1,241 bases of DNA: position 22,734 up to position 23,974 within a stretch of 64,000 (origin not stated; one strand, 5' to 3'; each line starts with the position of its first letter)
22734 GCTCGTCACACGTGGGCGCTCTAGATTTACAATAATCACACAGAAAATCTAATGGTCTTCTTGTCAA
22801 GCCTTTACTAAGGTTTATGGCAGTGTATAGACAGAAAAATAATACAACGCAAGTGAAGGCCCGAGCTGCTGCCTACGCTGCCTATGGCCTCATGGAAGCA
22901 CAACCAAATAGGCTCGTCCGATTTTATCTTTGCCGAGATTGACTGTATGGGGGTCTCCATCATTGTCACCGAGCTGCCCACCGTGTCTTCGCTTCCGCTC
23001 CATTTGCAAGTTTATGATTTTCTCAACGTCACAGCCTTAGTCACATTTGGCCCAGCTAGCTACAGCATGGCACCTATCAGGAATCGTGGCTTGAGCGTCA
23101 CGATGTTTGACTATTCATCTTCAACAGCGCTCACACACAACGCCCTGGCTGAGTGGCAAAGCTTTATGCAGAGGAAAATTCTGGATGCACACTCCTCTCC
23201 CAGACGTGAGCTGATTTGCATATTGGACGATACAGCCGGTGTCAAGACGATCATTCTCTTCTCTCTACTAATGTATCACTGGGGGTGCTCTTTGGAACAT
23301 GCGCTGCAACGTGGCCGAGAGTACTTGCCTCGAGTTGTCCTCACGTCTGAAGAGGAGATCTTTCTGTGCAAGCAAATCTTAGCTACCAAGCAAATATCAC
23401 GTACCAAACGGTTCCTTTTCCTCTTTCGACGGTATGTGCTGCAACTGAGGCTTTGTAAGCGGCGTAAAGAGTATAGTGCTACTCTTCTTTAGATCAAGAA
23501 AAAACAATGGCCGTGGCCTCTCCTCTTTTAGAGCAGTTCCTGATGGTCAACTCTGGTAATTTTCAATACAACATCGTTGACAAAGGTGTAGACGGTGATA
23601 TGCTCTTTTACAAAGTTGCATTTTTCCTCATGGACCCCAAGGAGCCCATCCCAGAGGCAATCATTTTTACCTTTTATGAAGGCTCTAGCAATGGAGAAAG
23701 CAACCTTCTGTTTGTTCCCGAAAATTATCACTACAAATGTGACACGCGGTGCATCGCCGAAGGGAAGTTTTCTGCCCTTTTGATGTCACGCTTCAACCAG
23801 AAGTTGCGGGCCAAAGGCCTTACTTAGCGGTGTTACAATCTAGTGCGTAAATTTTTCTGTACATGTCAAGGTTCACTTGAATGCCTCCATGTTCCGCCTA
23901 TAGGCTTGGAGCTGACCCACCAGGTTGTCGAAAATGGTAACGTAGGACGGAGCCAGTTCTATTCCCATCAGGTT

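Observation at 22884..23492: DUSP-fold protein whose catalytic loop HCxxGxxRS is replaced by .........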

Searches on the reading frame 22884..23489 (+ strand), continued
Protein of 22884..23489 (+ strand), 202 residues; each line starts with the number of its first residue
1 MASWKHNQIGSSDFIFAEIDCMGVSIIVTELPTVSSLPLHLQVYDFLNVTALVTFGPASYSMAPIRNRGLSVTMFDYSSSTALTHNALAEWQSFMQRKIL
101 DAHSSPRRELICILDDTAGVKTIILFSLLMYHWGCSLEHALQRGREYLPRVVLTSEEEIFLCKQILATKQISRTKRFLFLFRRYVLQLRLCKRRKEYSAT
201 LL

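Call 33: find_homologous_proteins(query=P0031, max_evalue=0.00001)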
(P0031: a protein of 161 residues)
Query P0031 (161 aa): 2543 proteins with E <= 0.00001 among 2612 candidates; the best 120 are listed.
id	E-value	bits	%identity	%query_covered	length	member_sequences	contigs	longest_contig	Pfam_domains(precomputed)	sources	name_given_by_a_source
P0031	3.9e-106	370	100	100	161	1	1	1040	PF22784.2,PF22785.2,PF00102.33,PF00782.26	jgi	-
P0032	6.2e-85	301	82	99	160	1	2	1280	PF22784.2,PF22741.2,PF22785.2,PF00102.33,PF00782.26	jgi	-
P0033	1.4e-68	248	71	96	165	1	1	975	PF00102.33,PF00782.26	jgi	-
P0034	5.4e-56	207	58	98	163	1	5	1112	PF22741.2,PF22785.2,PF00102.33,PF00782.26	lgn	-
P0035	8.7e-56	206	59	98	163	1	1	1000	PF00782.26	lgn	-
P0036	2.4e-55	205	58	99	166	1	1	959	PF00102.33,PF00782.26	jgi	-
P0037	3.4e-53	198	58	98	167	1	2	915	PF00102.33,PF00782.26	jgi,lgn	-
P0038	5.6e-52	194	55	98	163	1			PF00782.26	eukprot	eukprot:TRINITY_DN1471_c0_g1_i2.p1 TRINITY_DN1471_c0_g1~~TRINITY_DN1471_c0_g1_i2.p1 ORF type:complet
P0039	2.1e-51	192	57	98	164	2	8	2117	PF22784.2,PF22785.2,PF00102.33,PF00782.26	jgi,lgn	-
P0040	2.5e-51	192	58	98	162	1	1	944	PF22784.2,PF22785.2,PF00102.33,PF00782.26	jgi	-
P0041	3.3e-51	191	58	98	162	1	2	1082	PF22784.2,PF22785.2,PF00782.26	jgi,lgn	-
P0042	3.5e-51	191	56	98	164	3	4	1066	PF22784.2,PF00782.26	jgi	-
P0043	5.2e-51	191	56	98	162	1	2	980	PF22784.2,PF22785.2,PF00782.26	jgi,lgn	-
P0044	5.7e-51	190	56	98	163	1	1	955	PF22785.2,PF00782.26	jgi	-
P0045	6.3e-51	190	55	100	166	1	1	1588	PF00782.26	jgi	-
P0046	7.2e-51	190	55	98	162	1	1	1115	PF22784.2,PF22741.2,PF22785.2,PF00782.26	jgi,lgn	-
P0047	9.7e-51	190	56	100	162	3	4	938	PF22784.2,PF22785.2,PF00102.33,PF00782.26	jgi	-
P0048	1.3e-50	189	57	98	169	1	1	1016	PF22784.2,PF22785.2,PF00102.33,PF00782.26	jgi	-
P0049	1.4e-50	189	56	100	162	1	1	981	PF22784.2,PF22785.2,PF00102.33,PF00782.26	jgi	jgi:protein tyrosine phosphatase type 4A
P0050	1.5e-50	189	57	98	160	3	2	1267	PF00782.26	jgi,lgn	-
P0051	2.3e-50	188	58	98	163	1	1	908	PF22784.2,PF22785.2,PF00102.33,PF00782.26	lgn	-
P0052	2.4e-50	188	56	98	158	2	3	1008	PF22741.2,PF22785.2,PF00782.26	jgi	-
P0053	3.0e-50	188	54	98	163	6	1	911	PF22784.2,PF14566.12,PF22785.2,PF00102.33,PF00782.26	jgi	-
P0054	3.3e-50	188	57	99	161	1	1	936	PF22784.2,PF14566.12,PF22741.2,PF22785.2,PF00102.33,PF00782.26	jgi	-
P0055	3.5e-50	188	55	98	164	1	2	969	PF22784.2,PF22785.2,PF00782.26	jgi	-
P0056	4.1e-50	188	54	98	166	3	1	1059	PF22784.2,PF22785.2,PF00102.33,PF00782.26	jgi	-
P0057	5.1e-50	187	57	98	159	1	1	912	PF22784.2,PF22741.2,PF22785.2,PF00782.26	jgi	-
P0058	6.6e-50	187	54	100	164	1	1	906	PF22784.2,PF22785.2,PF00102.33,PF00782.26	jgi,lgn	-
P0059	6.6e-50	187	56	98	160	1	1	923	PF22785.2,PF00782.26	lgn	-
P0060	7.0e-50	187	55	98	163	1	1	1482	PF22784.2,PF22785.2,PF00102.33,PF00782.26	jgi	-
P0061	9.4e-50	186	54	98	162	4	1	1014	PF22785.2,PF00102.33,PF00782.26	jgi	-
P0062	1.3e-49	186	56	98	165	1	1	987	PF00782.26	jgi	-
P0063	2.7e-49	185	55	98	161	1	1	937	PF22784.2,PF05706.18,PF22741.2,PF22785.2,PF00102.33,PF00782.26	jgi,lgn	-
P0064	3.2e-49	185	55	98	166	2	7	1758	PF22785.2,PF00782.26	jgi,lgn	-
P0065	5.2e-49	184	58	98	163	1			PF22785.2,PF00782.26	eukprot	eukprot:TRINITY_DN12921_c0_g1_i1.p2 TRINITY_DN12921_c0_g1~~TRINITY_DN12921_c0_g1_i1.p2 ORF type:comp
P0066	1.2e-48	183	54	98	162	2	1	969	PF22784.2,PF22785.2,PF00102.33,PF00782.26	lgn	-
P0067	1.3e-48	183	54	100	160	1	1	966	PF22784.2,PF22785.2,PF00102.33,PF00782.26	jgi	-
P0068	2.9e-48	182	54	98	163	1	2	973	PF22784.2,PF22741.2,PF22785.2,PF00102.33,PF00782.26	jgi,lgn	-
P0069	4.0e-48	181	54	98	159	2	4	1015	PF22784.2,PF05706.18,PF22741.2,PF22785.2,PF00782.26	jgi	jgi:protein tyrosine phosphatase type 4A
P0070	4.5e-48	181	55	96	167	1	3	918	PF00782.26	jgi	-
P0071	8.1e-48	180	57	98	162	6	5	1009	PF22784.2,PF14566.12,PF22741.2,PF22785.2,PF00782.26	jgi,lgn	-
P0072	2.9e-47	178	53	98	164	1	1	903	PF22784.2,PF22741.2,PF22785.2,PF00102.33,PF00782.26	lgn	-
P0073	5.6e-47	177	54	98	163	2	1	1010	PF22784.2,PF05706.18,PF22741.2,PF22785.2,PF00102.33,PF00782.26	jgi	-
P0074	6.2e-47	177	57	94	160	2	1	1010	PF22784.2,PF22741.2,PF22785.2,PF00782.26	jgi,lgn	-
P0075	8.5e-47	177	55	98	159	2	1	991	PF22784.2,PF22741.2,PF22785.2,PF00782.26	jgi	-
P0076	1.3e-46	176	57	98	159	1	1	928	PF22784.2,PF22785.2,PF00102.33,PF00782.26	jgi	-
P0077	1.7e-46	176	53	98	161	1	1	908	PF22784.2,PF22741.2,PF22785.2,PF00102.33,PF00782.26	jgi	-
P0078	1.9e-46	176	54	100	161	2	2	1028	PF22784.2,PF22785.2,PF00102.33,PF00782.26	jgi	-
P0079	6.1e-46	174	54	94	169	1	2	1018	PF22785.2,PF00102.33,PF00782.26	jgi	-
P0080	1.5e-45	173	53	98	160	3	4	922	PF22784.2,PF22785.2,PF00782.26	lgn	-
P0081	3.2e-45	172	53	98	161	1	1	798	PF22784.2,PF22785.2,PF00782.26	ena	-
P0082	8.3e-45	170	56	98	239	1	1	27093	PF22784.2,PF22741.2,PF22785.2,PF00102.33,PF00782.26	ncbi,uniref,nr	ncbi:protein tyrosine phosphatase type IVA 3-like [Planoprotostelium fungivorum]|uniref:protein-tyro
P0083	1.4e-44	170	52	98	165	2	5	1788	PF22785.2,PF00782.26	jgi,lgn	-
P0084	2.0e-44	169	52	98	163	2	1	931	PF22784.2,PF22741.2,PF22785.2,PF00782.26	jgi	-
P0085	2.8e-44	169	51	98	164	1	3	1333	PF22784.2,PF14566.12,PF22741.2,PF22785.2,PF00102.33,PF00782.26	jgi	-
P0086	3.0e-44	169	51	98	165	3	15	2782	PF22784.2,PF22785.2,PF00782.26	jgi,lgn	jgi:protein tyrosine phosphatase type 4A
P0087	5.6e-44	168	54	93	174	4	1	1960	PF22784.2,PF22785.2,PF00782.26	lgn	-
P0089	1.9e-43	166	55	94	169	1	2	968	PF22784.2,PF22741.2,PF22785.2,PF00782.26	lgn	-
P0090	4.0e-43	165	53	94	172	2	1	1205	PF22784.2,PF22741.2,PF22785.2,PF00102.33,PF00782.26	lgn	-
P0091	4.0e-43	165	53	94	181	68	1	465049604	PF22785.2,PF00102.33,PF00782.26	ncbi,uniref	ncbi:PRL-1 phosphatase isoform X1 [Armigeres subalbatus]|uniref:PRL-1 phosphatase isoform X1 n=1 Tax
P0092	5.9e-43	164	51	98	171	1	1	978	PF22785.2,PF00102.33,PF00782.26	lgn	-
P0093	6.7e-43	164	58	90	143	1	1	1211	PF22784.2,PF05706.18,PF22741.2,PF22785.2,PF00102.33,PF00782.26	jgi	jgi:protein tyrosine phosphatase type 4A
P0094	7.8e-43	164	52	94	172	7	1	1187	PF22784.2,PF22785.2,PF00102.33,PF00782.26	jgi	-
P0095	8.3e-43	164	51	98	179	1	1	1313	PF22784.2,PF22741.2,PF22785.2,PF00102.33,PF00782.26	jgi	jgi:protein tyrosine phosphatase type 4A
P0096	8.8e-43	164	54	93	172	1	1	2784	PF22784.2,PF22785.2,PF00782.26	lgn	-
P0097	9.1e-43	164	55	94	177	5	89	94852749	PF22784.2,PF22785.2,PF00782.26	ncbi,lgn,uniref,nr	ncbi:PRL-1 phosphatase isoform X2 [Anopheles ziemanni]|uniref:PRL-1 phosphatase isoform X2 n=1 Tax=A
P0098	1.1e-42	163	50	98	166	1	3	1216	PF22784.2,PF22741.2,PF22785.2,PF00782.26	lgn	-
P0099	1.2e-42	163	52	98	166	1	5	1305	PF22784.2,PF22741.2,PF22785.2,PF00102.33,PF00782.26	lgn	-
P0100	1.2e-42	163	53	93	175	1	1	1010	PF22784.2,PF22785.2,PF00782.26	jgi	jgi:protein tyrosine phosphatase type 4A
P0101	1.3e-42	163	54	94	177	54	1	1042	PF22784.2,PF22785.2,PF00102.33,PF00782.26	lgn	-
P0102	3.7e-42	162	53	93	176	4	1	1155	PF22784.2,PF22785.2,PF00102.33,PF00782.26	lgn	-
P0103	5.4e-42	161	52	94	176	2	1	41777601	PF22784.2,PF22785.2,PF00782.26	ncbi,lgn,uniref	ncbi:PRL-1 phosphatase-like [Artemia franciscana]|uniref:PRL-1 phosphatase-like n=1 Tax=Artemia fran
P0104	6.2e-42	161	51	94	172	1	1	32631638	PF22784.2,PF22785.2,PF00102.33,PF00782.26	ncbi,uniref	ncbi:protein-tyrosine phosphatase 4A family member PRL-1 [Arctopsyche grandis]|uniref:protein-tyrosi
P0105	6.9e-42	161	51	94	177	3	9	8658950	PF22784.2,PF22785.2,PF00102.33,PF00782.26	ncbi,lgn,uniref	ncbi:PRL-1 phosphatase [Atheta coriaria]|uniref:PRL-1 phosphatase n=1 Tax=Dalotia coriaria TaxID=877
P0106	7.2e-42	161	52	94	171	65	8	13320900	PF22784.2,PF22741.2,PF22785.2,PF00102.33,PF00782.26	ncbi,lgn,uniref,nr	ncbi:hypothetical protein JYU34_003202 [Plutella xylostella]|uniref:Uncharacterized protein n=2 Tax=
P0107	8.1e-42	161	51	98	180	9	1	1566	PF22784.2,PF22785.2,PF00102.33,PF00782.26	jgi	jgi:protein tyrosine phosphatase type 4A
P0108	8.6e-42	161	53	94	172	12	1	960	PF22784.2,PF22741.2,PF22785.2,PF00102.33,PF00782.26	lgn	-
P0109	9.0e-42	160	52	94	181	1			PF22784.2,PF22785.2,PF00782.26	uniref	uniref:Protein tyrosine phosphatase iva1 n=1 Tax=Corethrella appendiculata TaxID=1370023 RepID=U5EWG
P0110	9.1e-42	160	52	94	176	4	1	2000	PF22785.2,PF00102.33,PF00782.26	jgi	-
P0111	1.5e-41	160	54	96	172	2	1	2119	PF00102.33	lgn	-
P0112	1.6e-41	160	50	98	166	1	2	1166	PF22784.2,PF22741.2,PF22785.2,PF00102.33,PF00782.26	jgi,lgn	-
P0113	1.6e-41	160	53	94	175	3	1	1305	PF22784.2,PF22741.2,PF22785.2,PF00102.33,PF00782.26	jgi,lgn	-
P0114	1.7e-41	160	51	98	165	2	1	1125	PF22784.2,PF22741.2,PF22785.2,PF00102.33,PF00782.26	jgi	-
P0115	1.8e-41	160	53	98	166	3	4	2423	PF00102.33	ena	-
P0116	2.1e-41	159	53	96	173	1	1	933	PF22785.2,PF00782.26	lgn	-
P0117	2.1e-41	159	50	94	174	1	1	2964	PF22784.2,PF22785.2,PF00102.33,PF00782.26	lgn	-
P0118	2.2e-41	159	51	98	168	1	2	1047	PF22784.2,PF22785.2,PF00782.26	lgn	-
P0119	2.4e-41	159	49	95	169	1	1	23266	PF22784.2,PF22785.2,PF00102.33,PF00782.26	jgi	jgi:protein tyrosine phosphatase type IVA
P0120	2.6e-41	159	54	96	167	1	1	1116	PF22785.2,PF00102.33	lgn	-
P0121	2.9e-41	159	51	93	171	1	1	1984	PF22784.2,PF22785.2,PF00102.33,PF00782.26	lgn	-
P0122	3.1e-41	159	54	96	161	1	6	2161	PF22785.2,PF00102.33,PF00782.26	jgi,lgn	-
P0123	3.1e-41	159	51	98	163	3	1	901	PF22784.2,PF22741.2,PF22785.2,PF00782.26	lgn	-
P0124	3.3e-41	159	52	94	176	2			PF22784.2,PF22785.2,PF00782.26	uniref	uniref:Protein tyrosine phosphatase iva1 n=1 Tax=Nyssomyia neivai TaxID=330878 RepID=A0A1L8DM13_9DIP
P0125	3.3e-41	159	49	96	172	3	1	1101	PF00102.33,PF00782.26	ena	-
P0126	3.4e-41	159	52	98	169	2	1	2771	PF00102.33,PF00782.26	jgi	jgi:protein tyrosine phosphatase type 4A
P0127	3.6e-41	159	53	99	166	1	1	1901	PF22784.2,PF22785.2,PF00102.33,PF00782.26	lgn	-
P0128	3.8e-41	158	50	94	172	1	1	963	PF22784.2,PF22785.2,PF00782.26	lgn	-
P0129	4.0e-41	158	51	100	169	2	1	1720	PF22784.2,PF22741.2,PF22785.2,PF00102.33,PF00782.26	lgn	-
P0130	4.0e-41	158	51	96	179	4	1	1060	PF22784.2,PF22741.2,PF22785.2,PF00102.33,PF00782.26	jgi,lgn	-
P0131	4.4e-41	158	53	94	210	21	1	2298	PF22784.2,PF22785.2,PF00782.26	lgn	-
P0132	4.8e-41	158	50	94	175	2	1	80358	PF22784.2,PF22785.2,PF00102.33,PF00782.26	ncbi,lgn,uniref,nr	ncbi:PREDICTED: protein tyrosine phosphatase type IVA 1 [Nicrophorus vespilloides]|uniref:Protein ty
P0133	5.6e-41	158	50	94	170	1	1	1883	PF22784.2,PF22785.2,PF00102.33,PF00782.26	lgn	-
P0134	6.0e-41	158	50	94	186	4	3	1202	PF22784.2,PF22785.2,PF00102.33,PF00782.26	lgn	-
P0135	7.1e-41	158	52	94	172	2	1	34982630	PF22784.2,PF22785.2,PF00782.26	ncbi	ncbi:unnamed protein product [Diamesa serratosioi]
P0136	7.2e-41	158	52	94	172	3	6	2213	PF22784.2,PF22785.2,PF00102.33,PF00782.26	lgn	-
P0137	7.4e-41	158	52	97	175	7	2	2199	PF22784.2,PF22741.2,PF22785.2,PF00102.33,PF00782.26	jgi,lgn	jgi:protein tyrosine phosphatase type IVA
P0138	7.6e-41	157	52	94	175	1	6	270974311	PF22784.2,PF22785.2,PF00102.33,PF00782.26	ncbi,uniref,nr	ncbi:PRL-1 phosphatase [Stomoxys calcitrans]|uniref:Uncharacterized protein n=3 Tax=Stomoxyini TaxID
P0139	8.0e-41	157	52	94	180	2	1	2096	PF22785.2,PF00102.33,PF00782.26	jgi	-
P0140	8.1e-41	157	50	97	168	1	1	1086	PF22784.2,PF22741.2,PF22785.2,PF00782.26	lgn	-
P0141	8.3e-41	157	53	94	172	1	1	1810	PF22784.2,PF22785.2,PF00782.26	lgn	-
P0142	8.7e-41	157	51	94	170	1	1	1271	PF22784.2,PF22741.2,PF22785.2,PF00102.33,PF00782.26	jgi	-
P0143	8.8e-41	157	52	94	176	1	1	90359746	PF22784.2,PF22785.2,PF00782.26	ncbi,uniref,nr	ncbi:PRL-1 phosphatase [Phlebotomus papatasi]|uniref:PRL-1 phosphatase n=1 Tax=Phlebotomus papatasi 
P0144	8.9e-41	157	53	94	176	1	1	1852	PF22784.2,PF22785.2,PF00782.26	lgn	-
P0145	9.2e-41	157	51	96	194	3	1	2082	PF22785.2,PF00102.33,PF00782.26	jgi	-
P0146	1.0e-40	157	52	94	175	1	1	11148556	PF22784.2,PF22785.2,PF00102.33,PF00782.26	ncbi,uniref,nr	ncbi:PRL-1 phosphatase isoform X2 [Musca domestica]|uniref:PRL-1 phosphatase isoform X2 n=2 Tax=Musc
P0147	1.0e-40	157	52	94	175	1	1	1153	PF22784.2,PF22785.2,PF00102.33,PF00782.26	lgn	-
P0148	1.2e-40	157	51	94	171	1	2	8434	PF22784.2,PF22785.2,PF00102.33,PF00782.26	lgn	-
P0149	1.3e-40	157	53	94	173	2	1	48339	PF22784.2,PF22785.2,PF00102.33,PF00782.26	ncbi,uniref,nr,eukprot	ncbi:hypothetical protein DAPPUDRAFT_305822 [Daphnia pulex]|uniref:Uncharacterized protein n=2 Tax=D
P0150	1.3e-40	157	51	94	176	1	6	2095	PF22784.2,PF22785.2,PF00102.33,PF00782.26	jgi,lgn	jgi:protein tyrosine phosphatase type 4A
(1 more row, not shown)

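Call 37: find_encoding_contigs(protein=P0003, flank=4000, max_places=2)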
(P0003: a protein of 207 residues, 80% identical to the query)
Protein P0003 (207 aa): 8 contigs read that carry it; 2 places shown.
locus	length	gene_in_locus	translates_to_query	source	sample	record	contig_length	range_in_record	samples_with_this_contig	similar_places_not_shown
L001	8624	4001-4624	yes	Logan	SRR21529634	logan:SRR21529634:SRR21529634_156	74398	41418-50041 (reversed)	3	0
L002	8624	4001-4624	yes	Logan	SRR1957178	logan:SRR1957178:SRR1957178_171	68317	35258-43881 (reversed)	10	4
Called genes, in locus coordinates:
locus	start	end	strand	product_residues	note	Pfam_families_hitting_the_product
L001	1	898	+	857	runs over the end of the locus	-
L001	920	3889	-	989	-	-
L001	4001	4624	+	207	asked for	-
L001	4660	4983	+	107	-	-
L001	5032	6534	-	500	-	PF01336:tRNA_anti-codon (faint), PF08646:Rep_fac-A_C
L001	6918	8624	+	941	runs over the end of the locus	PF03302:VSP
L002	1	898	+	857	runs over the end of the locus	-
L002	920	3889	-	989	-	-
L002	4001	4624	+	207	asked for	-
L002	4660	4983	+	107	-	-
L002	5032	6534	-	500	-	PF01336:tRNA_anti-codon (faint), PF08646:Rep_fac-A_C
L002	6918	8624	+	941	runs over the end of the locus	PF03302:VSP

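Call 38: find_encoding_contigs(protein=P0004, flank=4000, max_places=2)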
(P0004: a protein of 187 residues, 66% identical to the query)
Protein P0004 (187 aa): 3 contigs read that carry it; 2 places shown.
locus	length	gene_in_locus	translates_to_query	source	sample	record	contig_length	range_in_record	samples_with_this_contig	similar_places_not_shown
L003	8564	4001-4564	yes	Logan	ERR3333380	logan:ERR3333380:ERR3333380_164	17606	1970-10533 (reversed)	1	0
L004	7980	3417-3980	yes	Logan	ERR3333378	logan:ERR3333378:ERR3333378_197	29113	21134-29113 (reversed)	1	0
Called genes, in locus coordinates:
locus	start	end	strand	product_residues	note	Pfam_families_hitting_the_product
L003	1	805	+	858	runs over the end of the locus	-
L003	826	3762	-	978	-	-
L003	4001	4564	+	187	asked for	-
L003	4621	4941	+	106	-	-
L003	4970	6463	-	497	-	PF01336:tRNA_anti-codon (weak), PF08646:Rep_fac-A_C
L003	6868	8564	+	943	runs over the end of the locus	PF03302:VSP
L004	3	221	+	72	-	?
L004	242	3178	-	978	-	-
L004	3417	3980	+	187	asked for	-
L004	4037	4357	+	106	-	-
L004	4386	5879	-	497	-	PF01336:tRNA_anti-codon (weak), PF08646:Rep_fac-A_C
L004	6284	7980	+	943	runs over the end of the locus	PF03302:VSP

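Call 39: find_encoding_contigs(protein=P0005, flank=4000, max_places=2)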
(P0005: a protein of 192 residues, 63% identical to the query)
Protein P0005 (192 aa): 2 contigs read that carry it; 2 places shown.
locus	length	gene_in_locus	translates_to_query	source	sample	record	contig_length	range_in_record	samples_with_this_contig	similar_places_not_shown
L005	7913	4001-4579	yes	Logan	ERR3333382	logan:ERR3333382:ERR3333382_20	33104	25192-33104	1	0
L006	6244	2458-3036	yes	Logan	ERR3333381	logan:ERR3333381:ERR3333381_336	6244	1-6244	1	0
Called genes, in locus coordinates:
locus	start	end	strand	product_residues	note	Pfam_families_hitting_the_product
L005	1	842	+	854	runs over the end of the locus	-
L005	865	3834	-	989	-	-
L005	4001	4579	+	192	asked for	-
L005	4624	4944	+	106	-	-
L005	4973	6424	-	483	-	PF01336:tRNA_anti-codon (faint), PF17244:CDC24_OB3 (weak), PF08646:Rep_fac-A_C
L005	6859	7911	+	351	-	?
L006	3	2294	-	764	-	?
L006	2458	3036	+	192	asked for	-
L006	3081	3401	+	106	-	-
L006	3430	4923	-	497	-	PF01336:tRNA_anti-codon (faint), PF17244:CDC24_OB3 (weak), PF08646:Rep_fac-A_C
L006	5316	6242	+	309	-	?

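Call 40: find_encoding_contigs(protein=P0002, flank=4000, max_places=2)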
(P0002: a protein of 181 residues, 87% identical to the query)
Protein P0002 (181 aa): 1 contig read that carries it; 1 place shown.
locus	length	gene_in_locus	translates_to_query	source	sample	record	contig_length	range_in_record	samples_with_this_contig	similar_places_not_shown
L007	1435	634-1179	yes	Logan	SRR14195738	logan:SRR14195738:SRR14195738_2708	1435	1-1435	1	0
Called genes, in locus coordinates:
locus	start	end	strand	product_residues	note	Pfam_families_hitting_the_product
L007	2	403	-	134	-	?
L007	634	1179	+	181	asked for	-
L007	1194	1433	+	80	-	?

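Call 55: predict_structure(alignment_id=A3)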
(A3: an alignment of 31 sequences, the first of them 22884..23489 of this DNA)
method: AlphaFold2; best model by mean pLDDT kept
length: 202 residues; sequences in the alignment: 31
mean_pLDDT: 76.0   pTM: 0.71
mean pLDDT of the five models: 76.0, 75.7, 74.4, 73.8, 66.9
residues with pLDDT >= 90: 35; 70-90: 115; 50-70: 31; < 50: 21
segments of 3 or more residues with pLDDT < 50: 1-10, 192-202
pLDDT, mean of each block of 10 residues (from residue 1): 38 77 87 90 91 88 91 83 81 88 83 83 85 79 78 76 71 55 57 45 35
secondary structure, 60 per line:
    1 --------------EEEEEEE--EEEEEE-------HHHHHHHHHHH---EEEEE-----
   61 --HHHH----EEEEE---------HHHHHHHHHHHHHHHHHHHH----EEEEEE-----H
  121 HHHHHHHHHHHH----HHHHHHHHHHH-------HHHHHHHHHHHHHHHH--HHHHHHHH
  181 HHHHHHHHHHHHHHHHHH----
elements in order: E15-21 E24-29 H37-47 E51-55 H63-66 E71-75 H85-104 E109-114 H120-132 H137-147 H155-170 H173-198

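Call 63: search_protein_families(library=pfam, alignment_id=A1, max_evalue=10)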
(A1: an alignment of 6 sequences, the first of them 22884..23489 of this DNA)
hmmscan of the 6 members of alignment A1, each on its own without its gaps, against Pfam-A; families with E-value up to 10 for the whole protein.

A. member 1, window:22884-23489:+ (202 aa): 0 families

B. families by the number of members that match (of 6 scanned): 4 families
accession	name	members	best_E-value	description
PF24386.1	DUF7540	1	0.046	Domain of unknown function (DUF7540)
PF04293.20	SpoVR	1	0.063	SpoVR like protein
PF22232.2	TraI_hel_assoc_N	1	0.16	TraI helicase-associated ssDNA bd, N-terminal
PF20720.3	nSTAND3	1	0.18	Novel STAND NTPase 3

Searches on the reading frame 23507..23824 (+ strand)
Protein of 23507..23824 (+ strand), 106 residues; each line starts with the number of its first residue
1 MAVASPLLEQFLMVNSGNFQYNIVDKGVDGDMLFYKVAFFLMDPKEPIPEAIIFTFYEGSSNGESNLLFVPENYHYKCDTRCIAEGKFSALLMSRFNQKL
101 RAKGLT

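Call 47: search_protein_families(library=pfam, proteins=[window:23507-23824:+], max_evalue=0.01)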
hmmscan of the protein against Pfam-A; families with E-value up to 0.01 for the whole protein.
window:23507-23824:+ (106 aa): 0 families

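Call 69: search_solved_structures(query=window:23507-23824:+, max_evalue=10)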
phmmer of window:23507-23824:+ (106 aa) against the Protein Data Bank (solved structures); distinct sequences matched with E-value up to 10: 0.
